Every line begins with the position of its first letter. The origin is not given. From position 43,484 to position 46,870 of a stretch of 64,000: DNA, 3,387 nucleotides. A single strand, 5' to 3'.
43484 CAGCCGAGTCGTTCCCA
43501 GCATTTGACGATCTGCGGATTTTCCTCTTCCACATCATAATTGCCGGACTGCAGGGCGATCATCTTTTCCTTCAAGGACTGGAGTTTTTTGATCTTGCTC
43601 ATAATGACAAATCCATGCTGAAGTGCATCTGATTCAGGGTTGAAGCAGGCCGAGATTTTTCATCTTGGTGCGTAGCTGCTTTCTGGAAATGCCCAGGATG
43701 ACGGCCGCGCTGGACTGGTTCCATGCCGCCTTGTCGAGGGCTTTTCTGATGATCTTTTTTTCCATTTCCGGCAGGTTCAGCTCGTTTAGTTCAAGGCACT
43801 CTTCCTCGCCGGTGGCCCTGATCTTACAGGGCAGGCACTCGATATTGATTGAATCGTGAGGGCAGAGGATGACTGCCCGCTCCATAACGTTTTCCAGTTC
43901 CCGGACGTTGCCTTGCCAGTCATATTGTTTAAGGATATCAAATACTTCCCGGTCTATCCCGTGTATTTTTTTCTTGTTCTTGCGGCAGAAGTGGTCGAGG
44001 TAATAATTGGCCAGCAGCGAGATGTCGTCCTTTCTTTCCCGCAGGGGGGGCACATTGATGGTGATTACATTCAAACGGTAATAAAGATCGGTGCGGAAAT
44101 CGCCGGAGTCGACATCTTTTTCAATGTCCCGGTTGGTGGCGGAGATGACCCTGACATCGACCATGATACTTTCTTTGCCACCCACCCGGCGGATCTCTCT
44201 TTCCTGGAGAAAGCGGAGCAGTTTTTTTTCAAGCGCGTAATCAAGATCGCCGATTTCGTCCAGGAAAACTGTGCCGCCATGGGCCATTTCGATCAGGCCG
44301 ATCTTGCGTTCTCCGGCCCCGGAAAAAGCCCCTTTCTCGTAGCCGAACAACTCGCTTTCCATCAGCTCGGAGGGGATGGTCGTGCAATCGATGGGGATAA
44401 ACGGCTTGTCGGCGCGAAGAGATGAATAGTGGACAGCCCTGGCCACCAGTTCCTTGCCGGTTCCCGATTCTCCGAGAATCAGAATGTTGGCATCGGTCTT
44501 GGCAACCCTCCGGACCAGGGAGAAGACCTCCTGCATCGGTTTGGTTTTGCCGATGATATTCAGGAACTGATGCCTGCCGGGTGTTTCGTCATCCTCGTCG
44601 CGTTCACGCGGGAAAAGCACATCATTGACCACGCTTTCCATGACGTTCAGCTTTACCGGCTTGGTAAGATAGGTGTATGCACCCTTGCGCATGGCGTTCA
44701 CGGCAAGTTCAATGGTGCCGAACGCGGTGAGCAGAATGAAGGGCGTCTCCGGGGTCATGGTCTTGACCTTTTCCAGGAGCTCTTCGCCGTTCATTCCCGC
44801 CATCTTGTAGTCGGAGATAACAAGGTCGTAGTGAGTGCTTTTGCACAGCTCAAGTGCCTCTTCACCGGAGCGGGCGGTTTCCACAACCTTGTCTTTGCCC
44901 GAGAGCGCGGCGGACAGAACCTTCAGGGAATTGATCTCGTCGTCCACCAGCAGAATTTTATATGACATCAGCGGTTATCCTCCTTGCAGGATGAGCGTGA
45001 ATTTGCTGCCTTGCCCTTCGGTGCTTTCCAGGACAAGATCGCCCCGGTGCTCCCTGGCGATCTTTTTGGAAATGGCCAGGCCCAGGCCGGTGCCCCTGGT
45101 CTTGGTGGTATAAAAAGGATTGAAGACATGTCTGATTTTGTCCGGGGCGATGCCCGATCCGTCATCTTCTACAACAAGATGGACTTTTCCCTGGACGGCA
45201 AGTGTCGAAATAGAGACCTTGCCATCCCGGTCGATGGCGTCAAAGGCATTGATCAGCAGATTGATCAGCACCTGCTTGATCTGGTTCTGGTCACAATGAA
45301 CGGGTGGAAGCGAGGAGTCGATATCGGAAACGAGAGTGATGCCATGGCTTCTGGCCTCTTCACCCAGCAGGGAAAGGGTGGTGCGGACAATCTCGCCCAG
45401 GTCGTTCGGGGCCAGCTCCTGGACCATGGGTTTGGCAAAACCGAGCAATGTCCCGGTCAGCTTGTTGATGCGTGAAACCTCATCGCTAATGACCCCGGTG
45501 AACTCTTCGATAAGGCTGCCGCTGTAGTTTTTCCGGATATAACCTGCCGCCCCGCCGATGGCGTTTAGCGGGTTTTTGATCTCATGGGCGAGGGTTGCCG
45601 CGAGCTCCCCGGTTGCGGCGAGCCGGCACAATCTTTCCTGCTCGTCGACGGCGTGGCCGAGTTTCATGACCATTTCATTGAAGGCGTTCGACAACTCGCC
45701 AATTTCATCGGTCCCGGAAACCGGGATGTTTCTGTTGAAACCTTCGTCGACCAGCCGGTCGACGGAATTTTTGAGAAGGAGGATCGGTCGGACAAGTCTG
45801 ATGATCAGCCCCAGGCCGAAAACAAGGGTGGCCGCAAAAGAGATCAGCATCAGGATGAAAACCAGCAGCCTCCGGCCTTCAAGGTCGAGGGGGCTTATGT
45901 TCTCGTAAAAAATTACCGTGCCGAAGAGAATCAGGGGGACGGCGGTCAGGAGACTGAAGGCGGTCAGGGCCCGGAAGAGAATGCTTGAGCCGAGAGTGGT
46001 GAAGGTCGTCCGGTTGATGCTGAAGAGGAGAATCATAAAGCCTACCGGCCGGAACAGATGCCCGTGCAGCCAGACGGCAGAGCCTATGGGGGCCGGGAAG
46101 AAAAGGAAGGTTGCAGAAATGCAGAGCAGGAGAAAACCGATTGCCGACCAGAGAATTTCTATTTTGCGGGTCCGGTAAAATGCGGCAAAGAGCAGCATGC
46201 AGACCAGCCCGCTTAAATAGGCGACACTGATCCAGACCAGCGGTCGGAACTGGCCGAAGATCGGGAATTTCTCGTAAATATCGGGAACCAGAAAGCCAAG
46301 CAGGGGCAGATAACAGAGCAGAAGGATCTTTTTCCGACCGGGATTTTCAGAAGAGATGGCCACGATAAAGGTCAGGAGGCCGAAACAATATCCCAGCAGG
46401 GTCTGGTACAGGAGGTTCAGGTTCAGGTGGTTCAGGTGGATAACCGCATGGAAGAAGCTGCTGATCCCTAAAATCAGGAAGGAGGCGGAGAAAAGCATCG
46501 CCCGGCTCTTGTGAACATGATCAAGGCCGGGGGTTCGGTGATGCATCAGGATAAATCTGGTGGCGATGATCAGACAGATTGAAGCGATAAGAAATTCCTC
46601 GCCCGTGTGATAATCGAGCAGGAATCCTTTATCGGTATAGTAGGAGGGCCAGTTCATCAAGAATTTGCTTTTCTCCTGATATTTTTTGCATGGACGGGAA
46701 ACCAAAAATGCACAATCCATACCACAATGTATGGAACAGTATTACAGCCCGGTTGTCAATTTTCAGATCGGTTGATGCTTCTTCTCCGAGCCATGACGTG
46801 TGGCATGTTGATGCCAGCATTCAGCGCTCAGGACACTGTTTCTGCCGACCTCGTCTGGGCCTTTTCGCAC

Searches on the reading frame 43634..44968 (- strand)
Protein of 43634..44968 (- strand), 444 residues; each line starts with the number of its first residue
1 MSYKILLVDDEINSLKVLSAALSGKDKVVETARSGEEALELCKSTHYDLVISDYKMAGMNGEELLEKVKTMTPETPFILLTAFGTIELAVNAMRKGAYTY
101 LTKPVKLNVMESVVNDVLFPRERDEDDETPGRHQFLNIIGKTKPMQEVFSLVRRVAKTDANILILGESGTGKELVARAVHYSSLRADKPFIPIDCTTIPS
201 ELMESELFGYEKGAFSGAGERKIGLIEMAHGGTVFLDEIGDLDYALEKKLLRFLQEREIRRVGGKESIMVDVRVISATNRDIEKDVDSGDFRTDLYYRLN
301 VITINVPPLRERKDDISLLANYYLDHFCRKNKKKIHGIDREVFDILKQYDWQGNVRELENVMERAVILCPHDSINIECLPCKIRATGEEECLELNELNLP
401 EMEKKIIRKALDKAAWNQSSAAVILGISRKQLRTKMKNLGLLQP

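Call 77: search_protein_families(library=pfam, proteins=[window:43634-44968:-], max_evalue=0.00001)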
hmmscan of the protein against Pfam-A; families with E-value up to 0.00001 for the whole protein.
window:43634-44968:- (444 aa): 5 families
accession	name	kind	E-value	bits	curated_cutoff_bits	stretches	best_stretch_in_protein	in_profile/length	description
PF00158.32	Sigma54_activat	-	2.5e-69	232.7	20.2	1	138-304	1-167/168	Sigma-54 interaction domain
PF25601.1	AAA_lid_14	-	1e-26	93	27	1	310-389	1-80/87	AAA+ ATPase lid domain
PF00072.30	Response_reg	-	9.1e-25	87.4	30.2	1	5-114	1-110/111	Response regulator receiver domain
PF14532.12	Sigma54_activ_2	-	4.7e-22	79.1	25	1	139-309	1-138/138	Sigma-54 interaction domain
PF02954.25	HTH_8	-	5.7e-13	48.8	22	1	399-437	2-40/42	Bacterial regulatory protein, Fis family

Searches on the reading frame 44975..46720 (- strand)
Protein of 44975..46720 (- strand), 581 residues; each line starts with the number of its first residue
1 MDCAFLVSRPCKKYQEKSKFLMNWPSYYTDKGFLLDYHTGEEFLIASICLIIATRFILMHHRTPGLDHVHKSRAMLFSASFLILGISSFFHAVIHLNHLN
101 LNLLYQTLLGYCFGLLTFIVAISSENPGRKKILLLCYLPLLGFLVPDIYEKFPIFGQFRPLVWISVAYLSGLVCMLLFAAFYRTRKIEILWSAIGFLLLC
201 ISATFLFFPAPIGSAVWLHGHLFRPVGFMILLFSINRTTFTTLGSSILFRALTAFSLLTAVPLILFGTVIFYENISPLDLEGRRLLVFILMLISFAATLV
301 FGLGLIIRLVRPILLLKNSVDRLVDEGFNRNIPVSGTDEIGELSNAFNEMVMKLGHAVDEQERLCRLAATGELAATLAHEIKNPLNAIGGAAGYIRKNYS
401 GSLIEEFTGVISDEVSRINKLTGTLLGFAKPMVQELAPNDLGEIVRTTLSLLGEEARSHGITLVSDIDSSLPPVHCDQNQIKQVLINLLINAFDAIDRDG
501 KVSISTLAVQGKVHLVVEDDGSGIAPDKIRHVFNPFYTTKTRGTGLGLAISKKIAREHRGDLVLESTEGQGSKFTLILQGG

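Call 77: search_protein_families(library=pfam, proteins=[window:44975-46720:-], max_evalue=0.00001)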
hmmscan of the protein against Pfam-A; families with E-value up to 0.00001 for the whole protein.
window:44975-46720:- (581 aa): 3 families
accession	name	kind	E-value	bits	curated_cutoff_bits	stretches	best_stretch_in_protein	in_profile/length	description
PF02518.31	HATPase_c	-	1.3e-25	90.4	26.4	1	477-578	2-107/111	Histidine kinase-, DNA gyrase B-, and HSP90-like ATPase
PF00672.30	HAMP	-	2.9e-11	44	25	1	306-354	3-51/53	HAMP domain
PF00512.31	HisKA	-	1.4e-09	38.3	26.9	1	371-430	3-62/66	His Kinase A (phospho-acceptor) domain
